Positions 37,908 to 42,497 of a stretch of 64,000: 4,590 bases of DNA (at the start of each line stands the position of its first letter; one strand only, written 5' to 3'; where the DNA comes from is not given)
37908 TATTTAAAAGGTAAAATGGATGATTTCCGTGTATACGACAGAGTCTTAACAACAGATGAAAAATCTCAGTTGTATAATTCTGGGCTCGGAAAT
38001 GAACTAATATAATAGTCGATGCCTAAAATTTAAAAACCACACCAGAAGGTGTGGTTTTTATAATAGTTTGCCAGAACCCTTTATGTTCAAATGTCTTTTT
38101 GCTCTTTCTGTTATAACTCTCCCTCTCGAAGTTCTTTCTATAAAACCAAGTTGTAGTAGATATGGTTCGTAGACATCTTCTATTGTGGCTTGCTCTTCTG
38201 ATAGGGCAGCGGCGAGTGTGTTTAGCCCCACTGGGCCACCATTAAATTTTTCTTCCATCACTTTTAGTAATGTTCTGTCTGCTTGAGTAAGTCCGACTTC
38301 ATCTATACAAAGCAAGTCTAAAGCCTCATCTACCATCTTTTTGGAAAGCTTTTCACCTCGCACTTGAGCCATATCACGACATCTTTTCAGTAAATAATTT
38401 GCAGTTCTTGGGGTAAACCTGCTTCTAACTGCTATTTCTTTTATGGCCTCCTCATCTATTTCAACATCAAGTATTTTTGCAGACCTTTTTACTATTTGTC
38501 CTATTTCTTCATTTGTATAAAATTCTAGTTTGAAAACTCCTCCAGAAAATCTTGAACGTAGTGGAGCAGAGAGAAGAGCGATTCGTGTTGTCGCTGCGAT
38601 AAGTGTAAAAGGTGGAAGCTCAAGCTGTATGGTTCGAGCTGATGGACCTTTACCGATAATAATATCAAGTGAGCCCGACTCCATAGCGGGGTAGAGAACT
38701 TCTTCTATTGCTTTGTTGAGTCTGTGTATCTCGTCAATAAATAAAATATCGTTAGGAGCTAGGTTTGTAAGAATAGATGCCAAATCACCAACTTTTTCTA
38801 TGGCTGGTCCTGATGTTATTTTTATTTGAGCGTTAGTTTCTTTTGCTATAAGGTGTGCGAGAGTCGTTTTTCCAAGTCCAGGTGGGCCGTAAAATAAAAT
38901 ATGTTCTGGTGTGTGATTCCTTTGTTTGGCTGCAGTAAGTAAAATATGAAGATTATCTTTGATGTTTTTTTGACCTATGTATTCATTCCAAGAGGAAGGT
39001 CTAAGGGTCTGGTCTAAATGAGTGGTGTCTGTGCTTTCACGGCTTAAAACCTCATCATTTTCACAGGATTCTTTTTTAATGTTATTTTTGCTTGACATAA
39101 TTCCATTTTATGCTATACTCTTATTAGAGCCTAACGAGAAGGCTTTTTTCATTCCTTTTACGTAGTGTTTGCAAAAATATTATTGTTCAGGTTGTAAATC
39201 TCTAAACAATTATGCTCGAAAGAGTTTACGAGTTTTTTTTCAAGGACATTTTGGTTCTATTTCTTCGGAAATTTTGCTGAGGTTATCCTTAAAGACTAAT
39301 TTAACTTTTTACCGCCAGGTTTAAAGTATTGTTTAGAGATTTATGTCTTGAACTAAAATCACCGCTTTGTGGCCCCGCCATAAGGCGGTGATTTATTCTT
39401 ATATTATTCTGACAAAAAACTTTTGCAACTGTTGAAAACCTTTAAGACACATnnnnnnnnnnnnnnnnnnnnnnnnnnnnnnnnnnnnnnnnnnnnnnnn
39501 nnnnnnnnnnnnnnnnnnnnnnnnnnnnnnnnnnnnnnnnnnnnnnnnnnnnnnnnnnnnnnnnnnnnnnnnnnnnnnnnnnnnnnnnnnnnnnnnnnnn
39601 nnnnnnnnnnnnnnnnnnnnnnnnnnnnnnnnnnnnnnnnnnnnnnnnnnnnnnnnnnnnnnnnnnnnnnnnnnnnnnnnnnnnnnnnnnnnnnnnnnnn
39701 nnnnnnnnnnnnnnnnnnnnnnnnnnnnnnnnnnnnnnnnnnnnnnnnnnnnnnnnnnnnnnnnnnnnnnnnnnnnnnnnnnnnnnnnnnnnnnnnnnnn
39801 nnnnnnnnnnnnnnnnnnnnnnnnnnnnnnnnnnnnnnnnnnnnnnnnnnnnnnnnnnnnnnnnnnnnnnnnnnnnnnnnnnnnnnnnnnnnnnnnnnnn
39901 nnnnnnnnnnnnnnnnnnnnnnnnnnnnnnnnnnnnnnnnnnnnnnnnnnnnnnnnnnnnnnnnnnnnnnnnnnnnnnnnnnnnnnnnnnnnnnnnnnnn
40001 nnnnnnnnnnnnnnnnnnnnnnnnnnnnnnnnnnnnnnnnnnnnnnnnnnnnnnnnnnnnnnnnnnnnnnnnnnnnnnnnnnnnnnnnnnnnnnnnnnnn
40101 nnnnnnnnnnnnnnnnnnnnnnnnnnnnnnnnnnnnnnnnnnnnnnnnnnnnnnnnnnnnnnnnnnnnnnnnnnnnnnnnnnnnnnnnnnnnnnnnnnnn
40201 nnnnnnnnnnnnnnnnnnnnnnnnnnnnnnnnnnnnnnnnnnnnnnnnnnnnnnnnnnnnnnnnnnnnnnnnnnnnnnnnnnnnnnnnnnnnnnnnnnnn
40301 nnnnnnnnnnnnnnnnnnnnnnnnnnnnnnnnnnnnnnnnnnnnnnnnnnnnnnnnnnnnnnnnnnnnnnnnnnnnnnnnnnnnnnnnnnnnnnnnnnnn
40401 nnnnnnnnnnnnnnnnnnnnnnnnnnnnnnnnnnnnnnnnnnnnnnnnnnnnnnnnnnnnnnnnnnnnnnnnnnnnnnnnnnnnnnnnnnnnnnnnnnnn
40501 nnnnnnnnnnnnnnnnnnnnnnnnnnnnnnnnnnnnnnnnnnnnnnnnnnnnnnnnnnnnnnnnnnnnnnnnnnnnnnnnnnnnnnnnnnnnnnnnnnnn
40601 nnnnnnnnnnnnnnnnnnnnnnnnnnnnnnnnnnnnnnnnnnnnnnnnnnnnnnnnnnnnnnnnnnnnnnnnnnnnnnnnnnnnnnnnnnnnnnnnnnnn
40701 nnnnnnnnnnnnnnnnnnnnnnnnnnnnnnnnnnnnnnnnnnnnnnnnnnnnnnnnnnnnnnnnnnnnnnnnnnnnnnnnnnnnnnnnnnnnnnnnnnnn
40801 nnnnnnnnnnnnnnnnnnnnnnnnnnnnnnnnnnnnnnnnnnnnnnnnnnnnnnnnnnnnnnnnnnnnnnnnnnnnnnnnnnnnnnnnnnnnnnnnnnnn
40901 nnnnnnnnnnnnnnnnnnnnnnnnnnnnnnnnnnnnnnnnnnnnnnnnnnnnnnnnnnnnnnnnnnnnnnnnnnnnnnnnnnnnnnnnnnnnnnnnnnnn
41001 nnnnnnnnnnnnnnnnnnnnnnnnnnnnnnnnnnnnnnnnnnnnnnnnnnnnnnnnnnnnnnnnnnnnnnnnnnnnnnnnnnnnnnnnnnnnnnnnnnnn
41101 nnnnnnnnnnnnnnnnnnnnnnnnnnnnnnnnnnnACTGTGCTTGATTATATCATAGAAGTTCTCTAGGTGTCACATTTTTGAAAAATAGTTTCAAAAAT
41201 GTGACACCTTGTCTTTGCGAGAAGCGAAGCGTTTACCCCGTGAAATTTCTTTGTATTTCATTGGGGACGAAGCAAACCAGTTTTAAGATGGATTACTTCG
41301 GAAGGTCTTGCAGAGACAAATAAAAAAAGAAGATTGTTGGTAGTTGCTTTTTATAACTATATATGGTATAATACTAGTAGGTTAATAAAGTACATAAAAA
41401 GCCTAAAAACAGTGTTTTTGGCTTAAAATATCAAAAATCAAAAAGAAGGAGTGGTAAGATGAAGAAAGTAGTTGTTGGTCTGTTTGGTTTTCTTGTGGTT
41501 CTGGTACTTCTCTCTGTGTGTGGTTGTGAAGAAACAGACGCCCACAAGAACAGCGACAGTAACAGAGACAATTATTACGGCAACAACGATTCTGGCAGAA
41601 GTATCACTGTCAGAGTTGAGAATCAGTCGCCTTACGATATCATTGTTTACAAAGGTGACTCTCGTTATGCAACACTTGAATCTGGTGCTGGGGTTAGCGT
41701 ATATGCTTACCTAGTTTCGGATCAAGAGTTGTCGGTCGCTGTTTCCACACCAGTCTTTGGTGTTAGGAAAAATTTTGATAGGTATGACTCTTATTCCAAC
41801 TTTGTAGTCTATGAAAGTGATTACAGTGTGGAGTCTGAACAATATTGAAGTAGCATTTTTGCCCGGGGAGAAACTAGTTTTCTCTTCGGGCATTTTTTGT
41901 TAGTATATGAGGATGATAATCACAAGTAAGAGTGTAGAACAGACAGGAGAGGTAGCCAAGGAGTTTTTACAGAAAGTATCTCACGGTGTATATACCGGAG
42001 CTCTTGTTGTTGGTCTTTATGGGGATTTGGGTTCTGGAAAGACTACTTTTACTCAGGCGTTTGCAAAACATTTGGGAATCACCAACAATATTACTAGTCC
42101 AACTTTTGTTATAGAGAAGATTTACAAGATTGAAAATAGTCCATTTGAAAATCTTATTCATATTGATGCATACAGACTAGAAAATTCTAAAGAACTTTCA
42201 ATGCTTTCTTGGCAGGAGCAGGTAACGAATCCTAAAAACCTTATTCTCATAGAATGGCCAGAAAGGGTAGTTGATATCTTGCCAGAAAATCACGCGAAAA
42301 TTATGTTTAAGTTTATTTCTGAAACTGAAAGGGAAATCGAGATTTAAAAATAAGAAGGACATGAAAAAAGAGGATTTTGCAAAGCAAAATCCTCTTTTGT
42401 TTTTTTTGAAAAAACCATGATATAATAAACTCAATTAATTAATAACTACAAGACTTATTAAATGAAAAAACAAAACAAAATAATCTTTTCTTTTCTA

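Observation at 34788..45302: Two paralogous giant LamG-domain surface proteins sharing an approximately 860-bp high-identity module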

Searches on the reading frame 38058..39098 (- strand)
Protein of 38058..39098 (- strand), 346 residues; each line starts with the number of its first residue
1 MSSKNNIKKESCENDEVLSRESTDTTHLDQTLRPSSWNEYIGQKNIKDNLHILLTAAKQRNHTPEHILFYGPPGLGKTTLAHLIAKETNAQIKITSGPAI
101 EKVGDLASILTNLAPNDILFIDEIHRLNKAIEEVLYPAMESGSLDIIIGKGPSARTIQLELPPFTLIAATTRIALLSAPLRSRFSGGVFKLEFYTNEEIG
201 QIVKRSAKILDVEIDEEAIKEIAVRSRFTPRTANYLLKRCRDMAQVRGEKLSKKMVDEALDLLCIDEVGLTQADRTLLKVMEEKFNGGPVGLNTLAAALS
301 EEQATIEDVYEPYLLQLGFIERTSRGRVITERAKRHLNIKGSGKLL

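Call 13: search_protein_families(library=pfam, proteins=[window:38058-39098:-], max_evalue=0.01)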
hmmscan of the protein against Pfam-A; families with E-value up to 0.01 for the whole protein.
window:38058-39098:- (346 aa): 24 families
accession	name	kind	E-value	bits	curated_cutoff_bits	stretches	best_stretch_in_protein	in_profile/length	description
PF05496.18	RuvB_N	-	3e-72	242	27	1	32-185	1-154/159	Holliday junction DNA helicase RuvB P-loop domain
PF05491.19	RuvB_C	-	6.3e-27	93.8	24.7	1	267-337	1-71/72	RuvB C-terminal winged helix domain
PF17864.7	AAA_lid_4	-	4.3e-23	81.3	27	1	194-266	1-74/74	RuvB AAA lid domain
PF00004.35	AAA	-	1.3e-20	74.6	21.2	1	67-185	1-124/131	ATPase family associated with various cellular activities (AAA)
PF07728.20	AAA_5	-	4e-09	37.1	22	1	66-184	1-139/139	AAA domain (dynein-related subfamily)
PF13173.12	AAA_14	-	6.4e-06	26.6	27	1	67-148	5-95/129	AAA domain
PF01078.27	Mg_chelatase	-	7e-06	26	20.3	0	62-84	23-42/207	Magnesium chelatase, subunit ChlI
PF06068.19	TIP49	-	1.9e-05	24.4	23.8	1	34-95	19-81/347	TIP49 P-loop domain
PF00493.29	MCM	-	8.7e-05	22.2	23.3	0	30-146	16-152/224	MCM P-loop domain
PF00158.32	Sigma54_activat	-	0.0001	22.5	20.2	0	50-90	8-48/168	Sigma-54 interaction domain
PF00910.28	RNA_helicase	-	0.00012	23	21.5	1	67-137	1-73/105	RNA helicase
PF03266.21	NTPase_1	-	0.00012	22.4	23.9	0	67-92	2-28/168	NTPase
PF13401.12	AAA_22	-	0.00015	22.5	27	0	62-90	3-31/130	AAA domain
PF14532.12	Sigma54_activ_2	-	0.00021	21.9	25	1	57-139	17-93/138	Sigma-54 interaction domain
PF13191.12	AAA_16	-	0.00024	22.1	32.6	1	55-91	14-51/167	AAA ATPase domain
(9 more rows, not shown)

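Call 41: find_homologous_proteins(query=window:38058-39095:-, max_evalue=1e-50)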
Query window:38058-39095:- (345 aa): 8000 proteins with E <= 1e-50 among 8000 candidates; the best 120 are listed.
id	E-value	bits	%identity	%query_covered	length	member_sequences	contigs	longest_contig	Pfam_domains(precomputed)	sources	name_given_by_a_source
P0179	4.5e-221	751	100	100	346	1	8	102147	PF13173.13,PF06068.20,PF05491.20,PF17864.8,PF00004.36,PF05496.19,PF07728.21,PF01078.28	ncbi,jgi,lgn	jgi:Holliday junction DNA helicase RuvB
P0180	5.6e-207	705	93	100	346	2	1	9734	PF13173.13,PF06068.20,PF05491.20,PF17864.8,PF00004.36,PF05496.19,PF07728.21,PF01078.28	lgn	-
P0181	1.1e-204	697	93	98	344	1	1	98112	PF13173.13,PF06068.20,PF05491.20,PF17864.8,PF00004.36,PF05496.19,PF07728.21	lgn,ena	-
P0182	1.2e-202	690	94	98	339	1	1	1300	PF13173.13,PF06068.20,PF05491.20,PF17864.8,PF00004.36,PF05496.19,PF07728.21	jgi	jgi:Holliday junction DNA helicase RuvB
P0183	3.9e-177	607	82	98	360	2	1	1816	PF13173.13,PF05491.20,PF17864.8,PF00004.36,PF05496.19,PF07728.21,PF01078.28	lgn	-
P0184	7.2e-175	599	81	100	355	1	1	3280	PF13173.13,PF05491.20,PF17864.8,PF00004.36,PF05496.19,PF07728.21,PF01078.28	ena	-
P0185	2.2e-173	594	83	94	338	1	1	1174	PF05491.20,PF17864.8,PF00004.36,PF05496.19,PF07728.21,PF01078.28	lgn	-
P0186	4.5e-173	593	81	96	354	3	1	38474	PF05491.20,PF17864.8,PF00004.36,PF05496.19,PF07728.21,PF01078.28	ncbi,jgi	jgi:Holliday junction DNA helicase RuvB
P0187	9.0e-173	592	80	100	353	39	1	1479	PF05491.20,PF17864.8,PF00004.36,PF05496.19,PF07728.21,PF01078.28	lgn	-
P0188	1.1e-172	592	80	96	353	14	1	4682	PF05491.20,PF17864.8,PF00004.36,PF05496.19,PF07728.21,PF01078.28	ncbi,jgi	jgi:Holliday junction DNA helicase RuvB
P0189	2.5e-172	591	80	99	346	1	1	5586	PF05491.20,PF17864.8,PF00004.36,PF05496.19,PF07728.21,PF01078.28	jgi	-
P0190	6.6e-172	589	81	100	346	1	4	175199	PF05491.20,PF17864.8,PF00004.36,PF05496.19,PF07728.21,PF01078.28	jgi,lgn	jgi:Holliday junction DNA helicase RuvB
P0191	1.0e-171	589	79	100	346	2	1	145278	PF05491.20,PF17864.8,PF00004.36,PF05496.19,PF07728.21,PF01078.28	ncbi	-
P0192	1.0e-171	589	80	100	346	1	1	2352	PF05491.20,PF17864.8,PF00004.36,PF05496.19,PF07728.21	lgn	-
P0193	1.2e-171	589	80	99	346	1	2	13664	PF05491.20,PF17864.8,PF00004.36,PF05496.19,PF07728.21,PF01078.28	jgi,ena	-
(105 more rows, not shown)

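Call 42: find_encoding_contigs(protein=P0181, flank=10000, max_places=3)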
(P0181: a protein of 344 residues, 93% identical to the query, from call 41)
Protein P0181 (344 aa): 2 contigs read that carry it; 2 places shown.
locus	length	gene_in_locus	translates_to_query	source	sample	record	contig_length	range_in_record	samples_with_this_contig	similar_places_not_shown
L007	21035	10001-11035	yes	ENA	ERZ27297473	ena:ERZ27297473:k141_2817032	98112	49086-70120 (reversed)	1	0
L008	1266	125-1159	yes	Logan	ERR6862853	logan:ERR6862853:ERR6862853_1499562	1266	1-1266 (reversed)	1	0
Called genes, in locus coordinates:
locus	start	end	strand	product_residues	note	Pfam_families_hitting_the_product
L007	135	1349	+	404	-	PF08529:NusA_N, PF00575:S1, PF13184:KH_NusA_1st, PF26594:KH_NusA_2nd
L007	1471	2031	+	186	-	-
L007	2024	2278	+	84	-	-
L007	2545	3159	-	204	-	-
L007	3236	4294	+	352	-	PF05697:Trigger_N, PF05698:Trigger_C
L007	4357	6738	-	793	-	PF02739:5_3_exonuc_N, PF01367:5_3_exonuc, PF00476:DNA_pol_A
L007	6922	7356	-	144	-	PF02367:TsaE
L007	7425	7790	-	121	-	-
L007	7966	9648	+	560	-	PF00437:T2SSE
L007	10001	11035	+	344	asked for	PF06068:TIP49 (faint), PF05496:RuvB_N, PF13173:AAA_14 (faint), PF00004:AAA, PF07728:AAA_5, PF17864:AAA_lid_4, PF05491:WHD_RuvB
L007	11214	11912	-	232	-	-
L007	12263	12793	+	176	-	PF20772:TACO1_YebC_N, PF01709:Transcrip_reg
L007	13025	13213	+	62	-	-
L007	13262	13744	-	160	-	PF02075:RuvC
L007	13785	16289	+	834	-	PF00912:Transgly, PF00905:Transpeptidase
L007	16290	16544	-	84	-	-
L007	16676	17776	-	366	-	PF00712:DNA_pol3_beta, PF02767:DNA_pol3_beta_2, PF02768:DNA_pol3_beta_3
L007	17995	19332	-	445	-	PF11638:DnaA_N, PF00308:Bac_DnaA, PF00004:AAA (weak), PF01695:IstB_IS21, PF08299:Bac_DnaA_C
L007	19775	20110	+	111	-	PF00825:Ribonuclease_P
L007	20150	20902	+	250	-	PF02096:60KD_IMP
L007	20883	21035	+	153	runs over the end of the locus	PF13083:KH_KhpA-B (weak), PF01424:R3H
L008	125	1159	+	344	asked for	PF06068:TIP49 (faint), PF05496:RuvB_N, PF13173:AAA_14 (faint), PF00004:AAA, PF07728:AAA_5, PF17864:AAA_lid_4, PF05491:WHD_RuvB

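Call 43: find_encoding_contigs(protein=P0180, flank=10000, max_places=3)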
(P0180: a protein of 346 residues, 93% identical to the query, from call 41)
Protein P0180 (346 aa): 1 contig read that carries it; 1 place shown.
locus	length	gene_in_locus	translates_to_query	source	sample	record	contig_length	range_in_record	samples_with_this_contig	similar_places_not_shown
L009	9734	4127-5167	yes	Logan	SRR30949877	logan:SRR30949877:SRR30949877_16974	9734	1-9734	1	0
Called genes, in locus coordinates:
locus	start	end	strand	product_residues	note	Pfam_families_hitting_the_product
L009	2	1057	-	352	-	?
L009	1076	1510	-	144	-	PF02367:TsaE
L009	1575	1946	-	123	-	-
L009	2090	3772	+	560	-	PF13173:AAA_14 (faint), PF00437:T2SSE, PF20720:nSTAND3 (faint)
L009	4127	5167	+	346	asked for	PF13173:AAA_14 (faint), PF06068:TIP49 (faint), PF05496:RuvB_N, PF01078:Mg_chelatase (faint), PF00004:AAA, PF07728:AAA_5 (weak), PF17864:AAA_lid_4, PF05491:WHD_RuvB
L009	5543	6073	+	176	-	PF20772:TACO1_YebC_N, PF01709:Transcrip_reg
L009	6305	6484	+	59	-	-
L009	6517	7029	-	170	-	PF02075:RuvC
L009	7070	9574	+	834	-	PF00912:Transgly, PF00905:Transpeptidase, PF17957:Big_7 (weak)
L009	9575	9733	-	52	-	?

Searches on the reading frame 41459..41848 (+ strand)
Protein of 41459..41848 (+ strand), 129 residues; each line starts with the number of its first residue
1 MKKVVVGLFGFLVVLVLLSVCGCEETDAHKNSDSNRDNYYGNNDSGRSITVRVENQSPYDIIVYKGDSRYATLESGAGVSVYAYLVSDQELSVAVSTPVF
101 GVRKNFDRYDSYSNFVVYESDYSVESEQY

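Call 13: search_protein_families(library=pfam, proteins=[window:41459-41848:+], max_evalue=0.01)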
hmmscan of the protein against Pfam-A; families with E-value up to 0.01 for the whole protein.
window:41459-41848:+ (129 aa): 0 families

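Call 28: search_protein_families(library=ncbifam, proteins=[window:41459-41845:+], max_evalue=0.1)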
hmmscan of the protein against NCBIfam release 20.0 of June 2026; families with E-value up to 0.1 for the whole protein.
window:41459-41845:+ (129 aa): 4 families
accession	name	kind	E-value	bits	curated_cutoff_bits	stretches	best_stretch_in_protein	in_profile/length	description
NF058647.1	lipo_LytA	equivalog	0.0011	19.1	110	1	1-37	1-34/107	acidic lipoprotein LytA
NF050142.1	PG1828_fam_lipo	equivalog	0.018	15.8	50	1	1-34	1-32/59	PG1828 family lipoprotein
NF038215.1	acineto_lipo_PV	hypoth_equivalog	0.031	14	33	0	11-32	6-28/55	NF038215 family lipoprotein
NF041193.1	lipo_SP0191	subfamily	0.067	13.2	75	0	1-38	1-35/190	SP0191 family lipoprotein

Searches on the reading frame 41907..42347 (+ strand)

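Call 13: search_protein_families(library=pfam, proteins=[window:41907-42347:+], max_evalue=0.01)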
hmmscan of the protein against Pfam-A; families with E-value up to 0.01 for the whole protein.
window:41907-42347:+ (146 aa): 3 families
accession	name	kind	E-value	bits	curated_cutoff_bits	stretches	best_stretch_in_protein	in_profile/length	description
PF02367.23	TsaE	-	1.2e-32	113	26.6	1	8-143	2-127/128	Threonylcarbamoyl adenosine biosynthesis protein TsaE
PF13238.12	AAA_18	-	0.0028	18.5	29.4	1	35-113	1-76/128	AAA domain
PF00485.24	PRK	-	0.0078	16.5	22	1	34-99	1-63/196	Phosphoribulokinase / Uridine kinase family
